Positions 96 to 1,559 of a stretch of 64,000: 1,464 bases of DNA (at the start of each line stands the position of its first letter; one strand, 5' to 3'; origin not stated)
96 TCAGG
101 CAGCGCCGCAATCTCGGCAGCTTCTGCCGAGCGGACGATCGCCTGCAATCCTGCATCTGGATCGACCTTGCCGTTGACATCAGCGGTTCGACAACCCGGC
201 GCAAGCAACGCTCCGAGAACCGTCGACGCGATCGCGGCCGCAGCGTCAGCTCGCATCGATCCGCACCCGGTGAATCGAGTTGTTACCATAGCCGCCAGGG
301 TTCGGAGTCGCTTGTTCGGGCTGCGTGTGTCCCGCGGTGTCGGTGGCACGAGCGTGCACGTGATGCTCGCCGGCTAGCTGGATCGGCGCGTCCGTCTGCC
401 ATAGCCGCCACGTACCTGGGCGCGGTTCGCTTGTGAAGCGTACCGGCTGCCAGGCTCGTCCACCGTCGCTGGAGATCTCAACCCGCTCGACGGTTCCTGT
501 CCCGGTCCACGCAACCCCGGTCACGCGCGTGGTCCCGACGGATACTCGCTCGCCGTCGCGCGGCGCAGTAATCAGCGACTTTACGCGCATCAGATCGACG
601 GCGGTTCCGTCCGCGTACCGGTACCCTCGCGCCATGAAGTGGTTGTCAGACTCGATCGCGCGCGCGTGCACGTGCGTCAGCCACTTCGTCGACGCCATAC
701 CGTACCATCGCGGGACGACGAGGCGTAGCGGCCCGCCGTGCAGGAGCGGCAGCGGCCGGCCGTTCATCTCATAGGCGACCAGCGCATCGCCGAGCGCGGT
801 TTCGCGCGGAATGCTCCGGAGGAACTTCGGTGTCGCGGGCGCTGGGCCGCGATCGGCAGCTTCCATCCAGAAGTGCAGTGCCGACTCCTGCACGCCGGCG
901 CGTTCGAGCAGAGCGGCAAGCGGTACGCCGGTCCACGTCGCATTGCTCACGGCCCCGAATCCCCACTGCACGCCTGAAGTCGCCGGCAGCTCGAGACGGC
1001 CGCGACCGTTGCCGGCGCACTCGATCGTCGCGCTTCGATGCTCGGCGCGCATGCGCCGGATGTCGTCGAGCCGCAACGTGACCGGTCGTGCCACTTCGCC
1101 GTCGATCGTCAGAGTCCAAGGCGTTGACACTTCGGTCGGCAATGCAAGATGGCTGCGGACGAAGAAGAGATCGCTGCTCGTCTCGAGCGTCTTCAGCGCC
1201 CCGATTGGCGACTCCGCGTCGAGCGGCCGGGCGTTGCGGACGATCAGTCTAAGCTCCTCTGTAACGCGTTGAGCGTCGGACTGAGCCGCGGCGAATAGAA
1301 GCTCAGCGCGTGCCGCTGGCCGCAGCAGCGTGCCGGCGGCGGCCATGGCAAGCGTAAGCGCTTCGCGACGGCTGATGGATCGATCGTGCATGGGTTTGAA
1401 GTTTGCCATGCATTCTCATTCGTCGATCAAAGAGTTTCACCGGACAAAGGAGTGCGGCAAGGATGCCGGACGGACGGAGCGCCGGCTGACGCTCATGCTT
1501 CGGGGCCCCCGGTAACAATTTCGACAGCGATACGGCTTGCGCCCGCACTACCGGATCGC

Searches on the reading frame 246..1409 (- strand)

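Call 31: search_protein_families(library=pfam, proteins=[window:246-1409:-], max_evalue=0.001)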
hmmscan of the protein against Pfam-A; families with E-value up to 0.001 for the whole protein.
window:246-1409:- (387 aa): 3 families
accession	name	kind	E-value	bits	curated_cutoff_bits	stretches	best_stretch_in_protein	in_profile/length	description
PF00174.25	Oxidored_molyb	-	3.5e-53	180.1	24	1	87-257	1-168/169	Oxidoreductase molybdopterin binding domain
PF03404.22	Mo-co_dimer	-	5.6e-19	69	22.7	1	273-385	6-136/138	Mo-co oxidoreductase dimerisation domain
PF17957.7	Big_7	-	0.00037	21.5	24.1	0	280-326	5-44/70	Bacterial Ig domain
